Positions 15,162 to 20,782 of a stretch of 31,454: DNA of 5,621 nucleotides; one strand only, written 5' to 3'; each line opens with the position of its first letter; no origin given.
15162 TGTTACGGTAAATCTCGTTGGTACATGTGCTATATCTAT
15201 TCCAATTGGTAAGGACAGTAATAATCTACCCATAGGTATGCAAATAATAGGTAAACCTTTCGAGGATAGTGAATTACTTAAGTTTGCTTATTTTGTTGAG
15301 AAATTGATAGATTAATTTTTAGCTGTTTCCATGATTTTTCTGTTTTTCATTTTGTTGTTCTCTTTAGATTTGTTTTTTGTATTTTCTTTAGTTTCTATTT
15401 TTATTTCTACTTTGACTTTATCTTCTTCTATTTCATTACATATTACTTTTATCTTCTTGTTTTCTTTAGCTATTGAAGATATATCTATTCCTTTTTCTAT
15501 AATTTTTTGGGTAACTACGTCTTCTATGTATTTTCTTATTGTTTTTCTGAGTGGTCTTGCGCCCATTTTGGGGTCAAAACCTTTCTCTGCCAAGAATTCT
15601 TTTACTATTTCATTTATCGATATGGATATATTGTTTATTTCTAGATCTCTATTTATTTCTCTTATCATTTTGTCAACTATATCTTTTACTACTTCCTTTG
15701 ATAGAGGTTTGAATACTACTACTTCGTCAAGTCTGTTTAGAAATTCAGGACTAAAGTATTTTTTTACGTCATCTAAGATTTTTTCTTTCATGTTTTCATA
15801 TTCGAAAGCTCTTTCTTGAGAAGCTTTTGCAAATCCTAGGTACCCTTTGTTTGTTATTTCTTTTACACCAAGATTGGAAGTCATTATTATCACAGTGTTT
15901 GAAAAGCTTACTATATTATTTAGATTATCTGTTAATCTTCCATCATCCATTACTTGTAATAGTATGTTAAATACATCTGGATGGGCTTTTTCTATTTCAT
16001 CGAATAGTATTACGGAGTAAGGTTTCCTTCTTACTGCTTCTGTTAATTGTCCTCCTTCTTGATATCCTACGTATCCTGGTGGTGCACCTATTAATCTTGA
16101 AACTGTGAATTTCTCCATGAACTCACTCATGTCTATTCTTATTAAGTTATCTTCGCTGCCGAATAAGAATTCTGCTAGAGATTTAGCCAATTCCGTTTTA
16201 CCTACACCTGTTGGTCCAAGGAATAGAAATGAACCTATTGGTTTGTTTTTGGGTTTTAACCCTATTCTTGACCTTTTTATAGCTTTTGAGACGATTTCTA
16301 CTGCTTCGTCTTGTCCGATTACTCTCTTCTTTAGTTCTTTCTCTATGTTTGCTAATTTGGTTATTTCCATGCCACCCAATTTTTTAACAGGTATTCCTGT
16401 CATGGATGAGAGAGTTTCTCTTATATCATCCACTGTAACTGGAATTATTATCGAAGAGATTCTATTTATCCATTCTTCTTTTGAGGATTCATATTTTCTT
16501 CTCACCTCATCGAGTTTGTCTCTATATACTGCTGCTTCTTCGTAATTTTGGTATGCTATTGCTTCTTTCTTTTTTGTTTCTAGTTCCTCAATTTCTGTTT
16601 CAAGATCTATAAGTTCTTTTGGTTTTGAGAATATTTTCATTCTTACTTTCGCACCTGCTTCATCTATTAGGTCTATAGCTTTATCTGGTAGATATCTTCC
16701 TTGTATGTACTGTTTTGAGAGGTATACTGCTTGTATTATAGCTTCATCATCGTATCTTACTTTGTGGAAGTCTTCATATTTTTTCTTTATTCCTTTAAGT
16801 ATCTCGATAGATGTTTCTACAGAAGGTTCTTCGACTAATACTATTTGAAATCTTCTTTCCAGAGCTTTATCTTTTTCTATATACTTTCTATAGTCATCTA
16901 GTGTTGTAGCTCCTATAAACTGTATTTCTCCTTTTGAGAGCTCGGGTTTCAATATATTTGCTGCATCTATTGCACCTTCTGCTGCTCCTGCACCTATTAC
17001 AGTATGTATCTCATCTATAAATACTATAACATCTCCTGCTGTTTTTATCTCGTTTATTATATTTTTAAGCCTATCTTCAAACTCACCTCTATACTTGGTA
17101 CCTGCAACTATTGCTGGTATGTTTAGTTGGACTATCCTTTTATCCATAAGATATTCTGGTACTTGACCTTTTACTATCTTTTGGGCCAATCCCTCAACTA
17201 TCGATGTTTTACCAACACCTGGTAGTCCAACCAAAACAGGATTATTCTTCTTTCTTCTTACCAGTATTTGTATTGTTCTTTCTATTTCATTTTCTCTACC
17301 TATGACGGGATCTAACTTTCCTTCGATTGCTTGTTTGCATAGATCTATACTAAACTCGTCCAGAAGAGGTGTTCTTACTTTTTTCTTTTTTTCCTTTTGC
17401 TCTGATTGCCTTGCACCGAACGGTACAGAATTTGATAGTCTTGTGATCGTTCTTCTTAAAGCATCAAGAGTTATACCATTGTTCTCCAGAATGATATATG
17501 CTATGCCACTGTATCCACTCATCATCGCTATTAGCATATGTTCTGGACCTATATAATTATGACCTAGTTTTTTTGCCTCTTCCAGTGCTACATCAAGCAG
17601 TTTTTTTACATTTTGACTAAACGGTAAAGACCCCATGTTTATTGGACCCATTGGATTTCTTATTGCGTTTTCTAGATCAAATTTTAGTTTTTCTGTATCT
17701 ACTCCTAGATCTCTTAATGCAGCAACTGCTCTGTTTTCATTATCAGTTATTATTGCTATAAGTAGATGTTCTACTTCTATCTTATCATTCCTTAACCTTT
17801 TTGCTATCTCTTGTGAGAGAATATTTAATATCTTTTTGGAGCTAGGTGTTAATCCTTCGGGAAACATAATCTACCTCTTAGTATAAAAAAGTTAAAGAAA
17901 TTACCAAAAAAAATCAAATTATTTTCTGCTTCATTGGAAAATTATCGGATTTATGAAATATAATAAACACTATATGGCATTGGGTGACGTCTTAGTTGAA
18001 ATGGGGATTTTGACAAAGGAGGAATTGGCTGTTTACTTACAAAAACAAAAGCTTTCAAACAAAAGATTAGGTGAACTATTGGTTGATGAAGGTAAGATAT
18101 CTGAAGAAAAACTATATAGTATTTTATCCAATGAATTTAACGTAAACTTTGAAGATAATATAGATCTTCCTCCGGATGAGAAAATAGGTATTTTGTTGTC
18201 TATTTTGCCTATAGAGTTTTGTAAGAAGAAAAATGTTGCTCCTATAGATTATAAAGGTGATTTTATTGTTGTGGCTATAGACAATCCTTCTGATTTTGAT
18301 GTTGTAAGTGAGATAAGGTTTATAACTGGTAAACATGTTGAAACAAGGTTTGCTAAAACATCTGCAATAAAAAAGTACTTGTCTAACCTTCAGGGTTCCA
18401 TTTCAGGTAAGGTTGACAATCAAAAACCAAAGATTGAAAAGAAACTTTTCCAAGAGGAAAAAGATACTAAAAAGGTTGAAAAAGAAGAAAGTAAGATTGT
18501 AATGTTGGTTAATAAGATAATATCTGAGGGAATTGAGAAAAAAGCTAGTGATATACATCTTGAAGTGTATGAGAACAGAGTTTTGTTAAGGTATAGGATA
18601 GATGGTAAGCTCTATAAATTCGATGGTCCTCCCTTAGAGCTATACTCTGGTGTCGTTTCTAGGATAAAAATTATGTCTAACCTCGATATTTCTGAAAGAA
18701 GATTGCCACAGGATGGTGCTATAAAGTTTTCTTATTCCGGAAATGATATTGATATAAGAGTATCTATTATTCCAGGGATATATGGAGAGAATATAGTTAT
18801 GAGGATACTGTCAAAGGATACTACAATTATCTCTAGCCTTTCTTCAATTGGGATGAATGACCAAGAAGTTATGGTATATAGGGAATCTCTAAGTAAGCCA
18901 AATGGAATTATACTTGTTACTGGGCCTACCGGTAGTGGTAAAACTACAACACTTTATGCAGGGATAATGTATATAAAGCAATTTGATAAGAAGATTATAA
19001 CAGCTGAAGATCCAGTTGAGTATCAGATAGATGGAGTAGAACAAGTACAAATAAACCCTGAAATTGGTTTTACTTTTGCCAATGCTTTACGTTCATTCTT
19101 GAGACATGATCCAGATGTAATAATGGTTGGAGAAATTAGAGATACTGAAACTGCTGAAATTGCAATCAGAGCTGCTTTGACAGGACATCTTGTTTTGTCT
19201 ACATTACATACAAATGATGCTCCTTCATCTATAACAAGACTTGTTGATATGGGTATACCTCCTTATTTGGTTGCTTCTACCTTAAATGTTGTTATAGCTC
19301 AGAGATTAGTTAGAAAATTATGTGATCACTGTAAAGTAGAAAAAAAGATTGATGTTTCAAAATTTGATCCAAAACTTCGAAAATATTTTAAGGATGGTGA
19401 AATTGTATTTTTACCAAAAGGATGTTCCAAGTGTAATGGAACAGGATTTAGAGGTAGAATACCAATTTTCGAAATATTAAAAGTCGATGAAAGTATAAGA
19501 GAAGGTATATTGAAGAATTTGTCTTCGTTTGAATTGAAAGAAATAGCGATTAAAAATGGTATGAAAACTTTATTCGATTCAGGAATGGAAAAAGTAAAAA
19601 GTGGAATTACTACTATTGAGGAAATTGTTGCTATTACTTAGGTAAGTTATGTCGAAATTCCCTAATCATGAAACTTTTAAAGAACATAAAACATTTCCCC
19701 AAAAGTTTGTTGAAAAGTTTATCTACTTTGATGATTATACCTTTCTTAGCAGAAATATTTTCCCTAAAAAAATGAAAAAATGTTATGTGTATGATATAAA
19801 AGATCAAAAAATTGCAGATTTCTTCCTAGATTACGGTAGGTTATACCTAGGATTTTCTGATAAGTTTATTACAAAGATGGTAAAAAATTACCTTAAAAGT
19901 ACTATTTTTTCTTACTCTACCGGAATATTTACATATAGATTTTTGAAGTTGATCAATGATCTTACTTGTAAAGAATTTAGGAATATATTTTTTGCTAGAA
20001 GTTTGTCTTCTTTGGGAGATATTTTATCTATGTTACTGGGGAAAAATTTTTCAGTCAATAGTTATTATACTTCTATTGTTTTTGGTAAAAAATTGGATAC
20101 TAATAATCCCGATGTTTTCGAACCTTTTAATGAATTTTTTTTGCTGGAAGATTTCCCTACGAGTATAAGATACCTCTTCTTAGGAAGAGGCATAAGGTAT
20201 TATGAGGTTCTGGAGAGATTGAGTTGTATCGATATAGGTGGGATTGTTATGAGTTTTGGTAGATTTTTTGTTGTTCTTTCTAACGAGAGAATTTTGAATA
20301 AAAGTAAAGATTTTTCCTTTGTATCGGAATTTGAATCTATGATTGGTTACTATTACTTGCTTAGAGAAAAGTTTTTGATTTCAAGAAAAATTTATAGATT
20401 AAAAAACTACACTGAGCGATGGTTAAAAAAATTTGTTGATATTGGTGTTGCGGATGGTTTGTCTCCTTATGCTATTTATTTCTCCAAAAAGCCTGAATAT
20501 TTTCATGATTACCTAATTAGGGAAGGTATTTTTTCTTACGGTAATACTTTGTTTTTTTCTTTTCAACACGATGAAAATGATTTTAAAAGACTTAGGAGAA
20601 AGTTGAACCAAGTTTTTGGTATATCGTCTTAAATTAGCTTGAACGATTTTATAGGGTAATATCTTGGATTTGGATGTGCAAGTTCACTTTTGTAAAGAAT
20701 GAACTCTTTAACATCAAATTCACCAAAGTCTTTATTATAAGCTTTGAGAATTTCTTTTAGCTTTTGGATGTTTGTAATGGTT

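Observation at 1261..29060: One degenerate ~175-200 bp MITE-like family fills most of the long intergenic gaps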

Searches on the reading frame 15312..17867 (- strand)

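Call 6: search_protein_families(library=pfam, proteins=[window:15312-17867:-])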
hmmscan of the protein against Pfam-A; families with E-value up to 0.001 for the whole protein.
window:15312-17867:- (851 aa): 23 families
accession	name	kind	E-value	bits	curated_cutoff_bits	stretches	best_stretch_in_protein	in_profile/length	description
PF07724.20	AAA_2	-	5e-71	238.5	27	1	542-716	1-166/166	AAA domain (Cdc48 subfamily)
PF17871.7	AAA_lid_9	-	3.3e-33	114.1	22.8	1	349-448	1-100/104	AAA lid domain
PF00004.35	AAA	-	7.9e-29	101.2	21.2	2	211-342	2-125/131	ATPase family associated with various cellular activities (AAA)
PF02861.25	Clp_N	-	2.5e-27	95.2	20.7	2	94-144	1-51/53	Clp amino terminal domain, pathogenicity island component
PF10431.15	ClpB_D2-small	-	2e-20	73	21.9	1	722-794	1-73/81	C-terminal, D2-small domain, of ClpB protein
PF07728.20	AAA_5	-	4.2e-20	72.6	22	1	547-666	2-123/139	AAA domain (dynein-related subfamily)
PF13401.12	AAA_22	-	4.1e-11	43.7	27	1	547-642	8-110/130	AAA domain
PF13191.12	AAA_16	-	1.9e-09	38.7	32.6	1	188-234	2-51/167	AAA ATPase domain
PF13173.12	AAA_14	-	9.9e-09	35.7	27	0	211-293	6-77/129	AAA domain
PF00158.32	Sigma54_activat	-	4.2e-08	33.5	20.2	1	546-671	24-148/168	Sigma-54 interaction domain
PF02151.25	UVR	-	2.5e-07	30.7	21.5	1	424-457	2-35/36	UvrB/uvrC motif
PF20030.5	bpMoxR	-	3.9e-07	29.8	27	0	189-243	15-66/205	MoxR domain in the MoxR-vWA-beta-propeller ternary systems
PF13238.12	AAA_18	-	1.6e-05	25.8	29.4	0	212-282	3-75/128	AAA domain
PF05621.17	TniB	-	2.6e-05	24.2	22.4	0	230-344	71-183/189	Bacterial TniB protein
PF01695.23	IstB_IS21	-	4e-05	23.7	24.1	0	205-235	90-121/238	IstB-like ATP binding protein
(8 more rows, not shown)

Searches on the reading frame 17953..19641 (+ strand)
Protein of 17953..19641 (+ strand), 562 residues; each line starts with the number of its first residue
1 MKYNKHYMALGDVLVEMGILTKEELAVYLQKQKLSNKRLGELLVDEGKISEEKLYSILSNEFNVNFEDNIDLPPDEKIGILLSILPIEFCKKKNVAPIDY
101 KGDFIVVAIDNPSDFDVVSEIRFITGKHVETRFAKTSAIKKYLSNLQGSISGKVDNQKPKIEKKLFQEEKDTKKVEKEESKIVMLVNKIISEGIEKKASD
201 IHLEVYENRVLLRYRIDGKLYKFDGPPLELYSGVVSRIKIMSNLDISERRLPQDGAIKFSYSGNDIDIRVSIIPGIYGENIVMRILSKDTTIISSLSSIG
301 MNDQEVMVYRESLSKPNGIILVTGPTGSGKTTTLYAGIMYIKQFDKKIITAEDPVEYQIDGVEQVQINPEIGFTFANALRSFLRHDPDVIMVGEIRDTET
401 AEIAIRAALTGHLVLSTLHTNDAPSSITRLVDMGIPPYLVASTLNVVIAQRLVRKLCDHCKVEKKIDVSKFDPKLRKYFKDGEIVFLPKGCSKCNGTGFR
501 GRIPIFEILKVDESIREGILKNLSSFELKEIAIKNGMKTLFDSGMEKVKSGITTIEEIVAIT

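Call 6: search_protein_families(library=pfam, proteins=[window:17953-19641:+])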
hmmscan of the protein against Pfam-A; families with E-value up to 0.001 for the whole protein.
window:17953-19641:+ (562 aa): 2 families
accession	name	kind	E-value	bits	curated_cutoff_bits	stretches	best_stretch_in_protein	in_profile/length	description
PF00437.27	T2SSE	-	1.7e-134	448.6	24.9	1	177-559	3-369/370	Type II/IV secretion system protein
PF05157.20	MshEN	-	1.5e-12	47.8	23.1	1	71-149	10-86/90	MshEN domain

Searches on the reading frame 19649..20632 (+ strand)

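Call 22: search_protein_families(library=pfam, proteins=[window:19649-20632:+], max_evalue=0.1)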
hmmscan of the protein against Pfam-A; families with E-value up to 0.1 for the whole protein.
window:19649-20632:+ (327 aa): 1 family
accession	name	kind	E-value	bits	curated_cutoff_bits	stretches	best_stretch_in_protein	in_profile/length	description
PF00202.27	Aminotran_3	-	0.0038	16.4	30.5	1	37-105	11-79/403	Aminotransferase class-III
